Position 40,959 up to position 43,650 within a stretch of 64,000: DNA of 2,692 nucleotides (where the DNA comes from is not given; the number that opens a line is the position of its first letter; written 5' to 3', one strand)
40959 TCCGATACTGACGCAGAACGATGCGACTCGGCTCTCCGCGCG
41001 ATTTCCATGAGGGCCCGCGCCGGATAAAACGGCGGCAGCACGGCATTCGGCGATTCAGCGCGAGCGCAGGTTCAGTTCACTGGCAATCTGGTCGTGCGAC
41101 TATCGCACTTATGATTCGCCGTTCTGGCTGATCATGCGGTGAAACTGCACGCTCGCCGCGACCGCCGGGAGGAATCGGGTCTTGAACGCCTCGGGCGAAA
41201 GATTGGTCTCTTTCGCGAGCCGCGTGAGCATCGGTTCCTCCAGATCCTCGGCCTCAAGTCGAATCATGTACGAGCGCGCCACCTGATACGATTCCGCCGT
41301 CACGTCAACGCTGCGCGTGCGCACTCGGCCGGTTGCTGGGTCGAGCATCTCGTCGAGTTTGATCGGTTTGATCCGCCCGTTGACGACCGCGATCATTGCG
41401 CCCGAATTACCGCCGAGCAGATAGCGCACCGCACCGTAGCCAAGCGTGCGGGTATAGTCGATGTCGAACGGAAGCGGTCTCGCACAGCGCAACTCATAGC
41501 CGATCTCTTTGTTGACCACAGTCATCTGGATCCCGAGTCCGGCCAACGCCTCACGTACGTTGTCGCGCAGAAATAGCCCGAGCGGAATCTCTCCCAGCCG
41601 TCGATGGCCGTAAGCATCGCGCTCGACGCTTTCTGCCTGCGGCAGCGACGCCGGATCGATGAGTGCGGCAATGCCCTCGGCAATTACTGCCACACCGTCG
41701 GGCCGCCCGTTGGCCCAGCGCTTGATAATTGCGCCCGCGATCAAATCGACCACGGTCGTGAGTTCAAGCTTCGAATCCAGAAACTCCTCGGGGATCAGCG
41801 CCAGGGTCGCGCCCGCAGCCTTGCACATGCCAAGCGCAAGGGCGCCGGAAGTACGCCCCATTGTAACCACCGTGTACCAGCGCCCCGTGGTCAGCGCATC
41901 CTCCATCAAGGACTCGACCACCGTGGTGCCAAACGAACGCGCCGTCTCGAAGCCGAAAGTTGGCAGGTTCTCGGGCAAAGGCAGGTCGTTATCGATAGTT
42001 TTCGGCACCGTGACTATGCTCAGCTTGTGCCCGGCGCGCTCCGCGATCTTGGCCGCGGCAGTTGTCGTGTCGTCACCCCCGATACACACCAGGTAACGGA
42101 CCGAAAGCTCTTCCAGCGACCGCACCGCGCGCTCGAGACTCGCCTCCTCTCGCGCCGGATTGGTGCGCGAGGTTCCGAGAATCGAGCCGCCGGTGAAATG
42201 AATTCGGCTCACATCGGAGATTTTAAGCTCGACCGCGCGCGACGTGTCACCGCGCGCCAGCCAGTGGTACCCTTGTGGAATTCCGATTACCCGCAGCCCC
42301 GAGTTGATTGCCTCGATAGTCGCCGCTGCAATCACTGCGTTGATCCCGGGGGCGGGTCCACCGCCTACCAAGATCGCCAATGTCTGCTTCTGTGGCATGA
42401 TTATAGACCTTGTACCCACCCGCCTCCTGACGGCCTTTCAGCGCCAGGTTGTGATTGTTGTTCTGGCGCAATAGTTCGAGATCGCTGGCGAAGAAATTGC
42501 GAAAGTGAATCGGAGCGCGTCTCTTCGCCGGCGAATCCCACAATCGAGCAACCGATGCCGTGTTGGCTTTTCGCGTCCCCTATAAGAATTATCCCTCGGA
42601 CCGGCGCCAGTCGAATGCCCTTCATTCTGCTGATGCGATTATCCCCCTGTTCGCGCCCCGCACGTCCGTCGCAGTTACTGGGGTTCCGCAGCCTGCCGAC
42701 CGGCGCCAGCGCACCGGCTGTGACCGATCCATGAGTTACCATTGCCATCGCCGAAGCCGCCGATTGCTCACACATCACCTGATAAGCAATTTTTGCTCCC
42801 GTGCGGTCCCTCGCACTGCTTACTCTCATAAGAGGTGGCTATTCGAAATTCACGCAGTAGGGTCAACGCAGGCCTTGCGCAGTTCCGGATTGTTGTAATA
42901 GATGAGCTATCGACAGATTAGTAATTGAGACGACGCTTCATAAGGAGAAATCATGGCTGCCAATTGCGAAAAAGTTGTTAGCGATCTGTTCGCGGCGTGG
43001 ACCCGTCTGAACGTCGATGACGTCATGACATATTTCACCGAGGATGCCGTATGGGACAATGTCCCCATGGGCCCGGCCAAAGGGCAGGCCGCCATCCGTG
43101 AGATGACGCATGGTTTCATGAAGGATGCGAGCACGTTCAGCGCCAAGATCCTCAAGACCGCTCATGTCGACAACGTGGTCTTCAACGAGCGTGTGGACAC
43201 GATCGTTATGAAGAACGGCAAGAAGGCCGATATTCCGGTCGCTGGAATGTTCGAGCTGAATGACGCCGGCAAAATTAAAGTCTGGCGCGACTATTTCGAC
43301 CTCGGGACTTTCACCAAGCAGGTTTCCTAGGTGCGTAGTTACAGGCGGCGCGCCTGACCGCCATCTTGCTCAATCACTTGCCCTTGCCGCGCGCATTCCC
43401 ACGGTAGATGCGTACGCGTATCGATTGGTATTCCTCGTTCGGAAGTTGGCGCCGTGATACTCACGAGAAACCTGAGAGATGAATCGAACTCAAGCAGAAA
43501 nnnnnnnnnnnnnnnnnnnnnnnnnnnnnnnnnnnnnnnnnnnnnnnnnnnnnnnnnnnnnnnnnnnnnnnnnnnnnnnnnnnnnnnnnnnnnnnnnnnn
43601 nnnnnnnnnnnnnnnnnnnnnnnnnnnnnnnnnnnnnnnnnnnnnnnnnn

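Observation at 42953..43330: Orphan limonene-epoxide-hydrolase homologue with intact WRDYFDL active-site segment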

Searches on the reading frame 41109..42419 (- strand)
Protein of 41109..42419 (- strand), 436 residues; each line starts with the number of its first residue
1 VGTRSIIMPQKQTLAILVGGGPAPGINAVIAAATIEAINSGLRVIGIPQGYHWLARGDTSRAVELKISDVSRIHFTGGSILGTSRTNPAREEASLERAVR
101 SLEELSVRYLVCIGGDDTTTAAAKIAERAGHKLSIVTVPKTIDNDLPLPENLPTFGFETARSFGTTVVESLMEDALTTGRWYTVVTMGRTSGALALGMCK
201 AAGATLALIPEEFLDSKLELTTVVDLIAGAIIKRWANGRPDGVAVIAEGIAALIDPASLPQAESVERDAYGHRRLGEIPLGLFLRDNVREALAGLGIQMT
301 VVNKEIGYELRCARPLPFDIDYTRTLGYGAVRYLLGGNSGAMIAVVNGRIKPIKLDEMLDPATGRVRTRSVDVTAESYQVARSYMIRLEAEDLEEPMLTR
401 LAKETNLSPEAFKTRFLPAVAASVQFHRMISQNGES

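Call 8: search_protein_families(library=pfam, proteins=[window:41109-42419:-], max_evalue=0.001)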
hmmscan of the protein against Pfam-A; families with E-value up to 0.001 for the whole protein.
window:41109-42419:- (436 aa): 1 family
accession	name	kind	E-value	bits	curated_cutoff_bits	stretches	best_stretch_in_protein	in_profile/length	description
PF00365.25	PFK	-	1.3e-51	176.1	30.9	1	14-333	2-276/277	Phosphofructokinase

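Call 44: search_protein_families(library=ncbifam, proteins=[window:41109-42416:-], max_evalue=0.00001)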
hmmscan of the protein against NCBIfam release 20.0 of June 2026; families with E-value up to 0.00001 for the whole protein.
window:41109-42416:- (435 aa): 11 families
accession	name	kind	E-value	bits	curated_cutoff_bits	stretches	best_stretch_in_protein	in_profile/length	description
NF041103.1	PFKA_PPi_Ttgales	equivalog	9.6e-175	581.5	550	1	13-415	1-405/407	diphosphate--fructose-6-phosphate 1-phosphotransferase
NF002872.1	PRK03202.1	subfamily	5.4e-54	183.4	253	1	12-367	2-305/323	ATP-dependent 6-phosphofructokinase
TIGR02483.1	PFK_mixed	subfamily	1.2e-48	165.9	430.55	1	13-356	2-323/325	phosphofructokinase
NF005482.0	PRK07085.1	subfamily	2.7e-47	161.5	446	2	10-253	73-319/558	diphosphate--fructose-6-phosphate 1-phosphotransferase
NF005301.0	PRK06830.1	equivalog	1.6e-43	148.8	400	1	7-349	78-407/445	ATP-dependent 6-phosphofructokinase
TIGR02477.1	PFKA_PPi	equivalog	5.8e-40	137.3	587.95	2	9-253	66-313/539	diphosphate--fructose-6-phosphate 1-phosphotransferase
TIGR02482.1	PFKA_ATP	equivalog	7e-37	127.1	371.35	1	13-215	2-197/301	6-phosphofructokinase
NF010675.0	PRK14072.1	subfamily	5.7e-30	104.4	273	1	10-353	3-344/416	diphosphate--fructose-6-phosphate 1-phosphotransferase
NF010674.0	PRK14071.1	equivalog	1.1e-29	103.5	544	1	7-359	1-336/360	ATP-dependent 6-phosphofructokinase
TIGR02478.1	6PF1K_euk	equivalog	1.5e-27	96.1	708.4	1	10-216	389-592/744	6-phosphofructokinase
NF005121.0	PRK06555.1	equivalog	9.2e-20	70.7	395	1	10-340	3-357/404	pyrophosphate--fructose-6-phosphate 1-phosphotransferase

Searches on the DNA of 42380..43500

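Call 61: search_rna_families(source=window, start=42380, end=43500, threshold=evalue, max_evalue=1)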
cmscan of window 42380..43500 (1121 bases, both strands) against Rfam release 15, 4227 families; matches with E-value up to 1: 0.
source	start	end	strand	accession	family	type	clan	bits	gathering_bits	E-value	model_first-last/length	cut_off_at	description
